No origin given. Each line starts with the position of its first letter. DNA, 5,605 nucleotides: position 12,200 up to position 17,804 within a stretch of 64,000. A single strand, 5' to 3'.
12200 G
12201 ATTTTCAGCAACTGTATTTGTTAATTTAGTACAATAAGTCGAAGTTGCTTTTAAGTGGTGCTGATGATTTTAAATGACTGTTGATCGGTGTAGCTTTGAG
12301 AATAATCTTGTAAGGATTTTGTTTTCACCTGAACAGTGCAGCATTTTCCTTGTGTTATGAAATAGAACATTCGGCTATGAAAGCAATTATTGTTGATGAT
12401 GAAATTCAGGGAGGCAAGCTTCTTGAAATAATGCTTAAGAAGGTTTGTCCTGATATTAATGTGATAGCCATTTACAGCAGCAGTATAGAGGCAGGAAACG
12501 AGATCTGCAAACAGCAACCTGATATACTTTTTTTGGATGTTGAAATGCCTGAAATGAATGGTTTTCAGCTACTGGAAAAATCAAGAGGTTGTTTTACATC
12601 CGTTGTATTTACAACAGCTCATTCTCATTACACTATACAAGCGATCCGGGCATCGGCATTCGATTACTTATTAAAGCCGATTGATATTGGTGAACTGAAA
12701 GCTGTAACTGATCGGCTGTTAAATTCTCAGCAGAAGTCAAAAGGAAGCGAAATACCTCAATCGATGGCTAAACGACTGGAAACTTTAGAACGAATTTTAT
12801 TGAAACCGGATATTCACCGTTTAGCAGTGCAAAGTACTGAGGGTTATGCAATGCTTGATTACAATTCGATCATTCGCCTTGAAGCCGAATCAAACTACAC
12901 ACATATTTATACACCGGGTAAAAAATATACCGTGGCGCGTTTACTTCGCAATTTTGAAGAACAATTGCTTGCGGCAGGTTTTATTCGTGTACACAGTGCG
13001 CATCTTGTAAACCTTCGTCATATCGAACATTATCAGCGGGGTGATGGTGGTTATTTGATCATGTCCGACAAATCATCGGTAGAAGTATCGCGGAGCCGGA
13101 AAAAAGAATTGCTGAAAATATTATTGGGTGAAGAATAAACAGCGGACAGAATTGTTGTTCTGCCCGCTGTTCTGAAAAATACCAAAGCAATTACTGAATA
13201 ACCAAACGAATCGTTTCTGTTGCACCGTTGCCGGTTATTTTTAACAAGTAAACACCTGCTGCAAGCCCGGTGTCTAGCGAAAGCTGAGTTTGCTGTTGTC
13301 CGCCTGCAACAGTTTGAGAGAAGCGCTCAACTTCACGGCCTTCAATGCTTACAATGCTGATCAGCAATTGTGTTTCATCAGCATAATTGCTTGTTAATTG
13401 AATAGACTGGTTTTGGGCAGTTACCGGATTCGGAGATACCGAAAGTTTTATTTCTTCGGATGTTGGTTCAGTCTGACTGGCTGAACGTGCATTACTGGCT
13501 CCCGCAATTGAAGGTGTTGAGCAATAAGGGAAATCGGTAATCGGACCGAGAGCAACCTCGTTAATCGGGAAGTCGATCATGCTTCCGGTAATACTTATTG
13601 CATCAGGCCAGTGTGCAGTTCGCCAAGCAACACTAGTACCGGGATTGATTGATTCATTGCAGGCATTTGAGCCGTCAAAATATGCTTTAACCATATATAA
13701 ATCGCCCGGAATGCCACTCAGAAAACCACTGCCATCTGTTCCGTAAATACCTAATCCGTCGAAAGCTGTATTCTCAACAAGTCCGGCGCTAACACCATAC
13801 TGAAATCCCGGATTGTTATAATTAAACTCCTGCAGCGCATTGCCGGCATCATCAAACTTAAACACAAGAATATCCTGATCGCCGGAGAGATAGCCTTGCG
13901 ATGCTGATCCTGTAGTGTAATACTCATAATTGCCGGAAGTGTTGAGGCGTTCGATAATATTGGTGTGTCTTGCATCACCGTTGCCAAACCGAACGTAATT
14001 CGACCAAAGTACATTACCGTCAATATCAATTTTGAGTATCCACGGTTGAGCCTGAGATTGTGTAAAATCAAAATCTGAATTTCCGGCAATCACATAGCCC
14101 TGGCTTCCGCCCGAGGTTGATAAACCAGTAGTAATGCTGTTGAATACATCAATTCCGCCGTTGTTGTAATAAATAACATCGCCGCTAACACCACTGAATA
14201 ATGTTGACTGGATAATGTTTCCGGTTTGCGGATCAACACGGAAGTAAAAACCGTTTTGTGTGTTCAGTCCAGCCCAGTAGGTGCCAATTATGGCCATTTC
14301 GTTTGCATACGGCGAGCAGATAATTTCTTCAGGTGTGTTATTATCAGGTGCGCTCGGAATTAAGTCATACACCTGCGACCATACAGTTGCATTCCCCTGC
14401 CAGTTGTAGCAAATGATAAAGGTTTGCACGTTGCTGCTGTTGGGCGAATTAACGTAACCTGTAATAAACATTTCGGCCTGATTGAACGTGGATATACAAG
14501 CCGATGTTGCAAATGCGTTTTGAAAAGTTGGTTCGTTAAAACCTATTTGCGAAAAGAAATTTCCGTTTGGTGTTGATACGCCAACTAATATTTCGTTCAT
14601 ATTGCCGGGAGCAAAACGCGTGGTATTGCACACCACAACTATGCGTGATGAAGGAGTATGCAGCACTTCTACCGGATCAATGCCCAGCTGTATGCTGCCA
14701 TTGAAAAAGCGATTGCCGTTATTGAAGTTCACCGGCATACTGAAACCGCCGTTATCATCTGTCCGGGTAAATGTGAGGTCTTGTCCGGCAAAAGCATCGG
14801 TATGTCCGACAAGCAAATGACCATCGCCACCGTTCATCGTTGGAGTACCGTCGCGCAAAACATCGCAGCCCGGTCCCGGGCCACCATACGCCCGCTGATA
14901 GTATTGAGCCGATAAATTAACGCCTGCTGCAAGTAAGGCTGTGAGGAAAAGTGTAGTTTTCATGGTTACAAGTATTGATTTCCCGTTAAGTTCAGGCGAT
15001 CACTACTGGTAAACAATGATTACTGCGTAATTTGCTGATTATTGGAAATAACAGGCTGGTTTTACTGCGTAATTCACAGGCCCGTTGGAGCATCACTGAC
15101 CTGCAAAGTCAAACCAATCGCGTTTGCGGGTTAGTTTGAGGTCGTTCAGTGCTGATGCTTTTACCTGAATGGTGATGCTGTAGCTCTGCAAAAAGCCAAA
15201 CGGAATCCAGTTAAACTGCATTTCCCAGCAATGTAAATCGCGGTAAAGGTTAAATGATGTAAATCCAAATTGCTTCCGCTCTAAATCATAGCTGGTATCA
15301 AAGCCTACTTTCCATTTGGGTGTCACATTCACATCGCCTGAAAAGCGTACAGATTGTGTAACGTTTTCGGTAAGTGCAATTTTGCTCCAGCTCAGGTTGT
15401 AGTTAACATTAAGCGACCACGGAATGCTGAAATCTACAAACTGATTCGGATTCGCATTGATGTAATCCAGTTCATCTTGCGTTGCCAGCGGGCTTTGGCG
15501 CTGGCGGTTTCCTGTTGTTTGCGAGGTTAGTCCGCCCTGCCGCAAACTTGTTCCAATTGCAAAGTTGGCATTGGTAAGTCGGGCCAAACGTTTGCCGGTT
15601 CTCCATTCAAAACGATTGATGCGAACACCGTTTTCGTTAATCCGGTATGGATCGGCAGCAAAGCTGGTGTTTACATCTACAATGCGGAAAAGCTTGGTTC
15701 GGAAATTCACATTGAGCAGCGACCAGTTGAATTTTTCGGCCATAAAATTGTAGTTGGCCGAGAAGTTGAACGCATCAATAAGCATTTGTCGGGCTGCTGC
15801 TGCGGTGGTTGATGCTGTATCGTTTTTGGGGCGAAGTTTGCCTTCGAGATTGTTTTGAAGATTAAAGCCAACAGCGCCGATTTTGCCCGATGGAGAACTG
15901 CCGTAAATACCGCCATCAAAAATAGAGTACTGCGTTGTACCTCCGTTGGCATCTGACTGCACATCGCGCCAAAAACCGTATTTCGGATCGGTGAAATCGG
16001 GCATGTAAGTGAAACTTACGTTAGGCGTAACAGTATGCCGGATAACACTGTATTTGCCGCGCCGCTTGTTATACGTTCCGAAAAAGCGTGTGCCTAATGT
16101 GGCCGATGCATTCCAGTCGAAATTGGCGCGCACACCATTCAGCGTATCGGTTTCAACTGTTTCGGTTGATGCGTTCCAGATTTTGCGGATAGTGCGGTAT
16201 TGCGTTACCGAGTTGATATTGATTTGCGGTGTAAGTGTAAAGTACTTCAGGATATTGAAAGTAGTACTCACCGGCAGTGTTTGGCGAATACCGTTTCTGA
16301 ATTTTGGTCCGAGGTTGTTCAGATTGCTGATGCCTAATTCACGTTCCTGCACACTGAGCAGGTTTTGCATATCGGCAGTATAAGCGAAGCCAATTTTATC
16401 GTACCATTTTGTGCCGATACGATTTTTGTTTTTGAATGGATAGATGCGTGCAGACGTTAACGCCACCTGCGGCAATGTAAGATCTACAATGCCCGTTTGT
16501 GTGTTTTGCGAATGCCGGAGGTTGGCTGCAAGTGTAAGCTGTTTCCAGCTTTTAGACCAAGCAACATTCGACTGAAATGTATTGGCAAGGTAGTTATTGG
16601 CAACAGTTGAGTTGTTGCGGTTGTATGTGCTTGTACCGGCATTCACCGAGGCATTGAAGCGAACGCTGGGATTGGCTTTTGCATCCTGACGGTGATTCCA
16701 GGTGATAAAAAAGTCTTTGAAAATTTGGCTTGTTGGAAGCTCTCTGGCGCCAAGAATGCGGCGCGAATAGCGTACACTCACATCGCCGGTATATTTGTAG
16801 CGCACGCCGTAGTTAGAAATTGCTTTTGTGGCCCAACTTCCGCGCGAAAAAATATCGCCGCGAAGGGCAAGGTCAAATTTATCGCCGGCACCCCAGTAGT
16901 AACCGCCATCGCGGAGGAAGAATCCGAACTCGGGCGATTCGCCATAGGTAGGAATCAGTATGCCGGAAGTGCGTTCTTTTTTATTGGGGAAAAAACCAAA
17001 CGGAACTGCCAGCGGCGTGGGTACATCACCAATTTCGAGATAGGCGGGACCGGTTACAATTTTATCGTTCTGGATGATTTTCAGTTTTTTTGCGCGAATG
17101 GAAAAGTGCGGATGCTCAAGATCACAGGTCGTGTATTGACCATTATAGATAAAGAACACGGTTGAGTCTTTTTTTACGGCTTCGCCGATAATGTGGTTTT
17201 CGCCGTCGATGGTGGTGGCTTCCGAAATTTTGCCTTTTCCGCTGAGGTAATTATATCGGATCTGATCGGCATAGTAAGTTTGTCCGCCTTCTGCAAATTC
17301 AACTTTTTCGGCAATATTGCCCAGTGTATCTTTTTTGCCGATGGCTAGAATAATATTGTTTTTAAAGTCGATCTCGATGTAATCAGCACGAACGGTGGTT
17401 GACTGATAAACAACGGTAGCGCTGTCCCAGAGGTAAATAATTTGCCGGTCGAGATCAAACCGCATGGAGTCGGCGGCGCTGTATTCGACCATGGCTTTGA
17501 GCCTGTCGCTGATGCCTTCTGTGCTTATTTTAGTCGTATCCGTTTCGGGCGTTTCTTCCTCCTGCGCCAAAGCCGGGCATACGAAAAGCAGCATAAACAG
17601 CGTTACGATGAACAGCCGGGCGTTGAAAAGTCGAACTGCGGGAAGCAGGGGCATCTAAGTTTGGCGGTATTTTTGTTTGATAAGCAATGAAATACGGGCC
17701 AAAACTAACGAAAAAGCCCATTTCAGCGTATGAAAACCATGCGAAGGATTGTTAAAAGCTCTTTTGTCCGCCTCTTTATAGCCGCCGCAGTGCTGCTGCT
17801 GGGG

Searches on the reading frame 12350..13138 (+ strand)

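Call 29: search_protein_families(library=pfam, proteins=[window:12350-13138:+], max_evalue=0.00001)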
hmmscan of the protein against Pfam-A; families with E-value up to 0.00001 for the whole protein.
window:12350-13138:+ (262 aa): 2 families
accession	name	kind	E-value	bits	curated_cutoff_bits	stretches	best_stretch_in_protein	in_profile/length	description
PF04397.21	LytTR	-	4.3e-19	69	22.6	1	167-258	4-97/98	LytTr DNA-binding domain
PF00072.30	Response_reg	-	3.4e-17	63.1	30.2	1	13-119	2-109/111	Response regulator receiver domain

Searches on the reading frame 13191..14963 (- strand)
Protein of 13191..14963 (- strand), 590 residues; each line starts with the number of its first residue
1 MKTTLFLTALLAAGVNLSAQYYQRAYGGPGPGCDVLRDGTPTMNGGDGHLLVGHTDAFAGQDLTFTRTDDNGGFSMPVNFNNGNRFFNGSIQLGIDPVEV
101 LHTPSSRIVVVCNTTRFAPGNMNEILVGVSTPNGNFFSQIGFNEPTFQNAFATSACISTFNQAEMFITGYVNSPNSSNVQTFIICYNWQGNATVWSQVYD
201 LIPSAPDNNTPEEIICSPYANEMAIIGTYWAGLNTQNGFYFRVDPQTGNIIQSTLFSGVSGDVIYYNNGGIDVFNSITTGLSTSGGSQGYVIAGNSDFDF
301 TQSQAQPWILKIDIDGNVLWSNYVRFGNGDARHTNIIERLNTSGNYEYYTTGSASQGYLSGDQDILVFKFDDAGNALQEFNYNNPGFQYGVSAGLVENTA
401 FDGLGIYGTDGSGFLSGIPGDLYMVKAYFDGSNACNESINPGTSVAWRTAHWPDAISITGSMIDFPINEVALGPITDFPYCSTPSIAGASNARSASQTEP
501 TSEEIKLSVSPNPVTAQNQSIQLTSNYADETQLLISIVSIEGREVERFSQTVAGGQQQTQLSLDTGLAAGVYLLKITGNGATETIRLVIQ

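Call 32: search_protein_families(library=pfam, proteins=[window:13191-14963:-], max_evalue=0.00001)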
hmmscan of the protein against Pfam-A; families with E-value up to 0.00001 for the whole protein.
window:13191-14963:- (590 aa): 1 family
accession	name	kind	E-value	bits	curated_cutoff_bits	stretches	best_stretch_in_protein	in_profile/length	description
PF18962.6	Por_Secre_tail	-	4.7e-08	33.6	27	1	510-589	2-75/75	Secretion system C-terminal sorting domain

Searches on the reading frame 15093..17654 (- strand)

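Call 32: search_protein_families(library=pfam, proteins=[window:15093-17654:-], max_evalue=0.00001)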
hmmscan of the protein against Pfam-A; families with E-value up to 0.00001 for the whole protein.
window:15093-17654:- (853 aa): 1 family
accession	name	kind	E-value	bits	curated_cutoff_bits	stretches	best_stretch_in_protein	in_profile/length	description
PF19838.5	LptD_2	-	4.7e-157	523.8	22.5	1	199-670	1-464/464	LptD protein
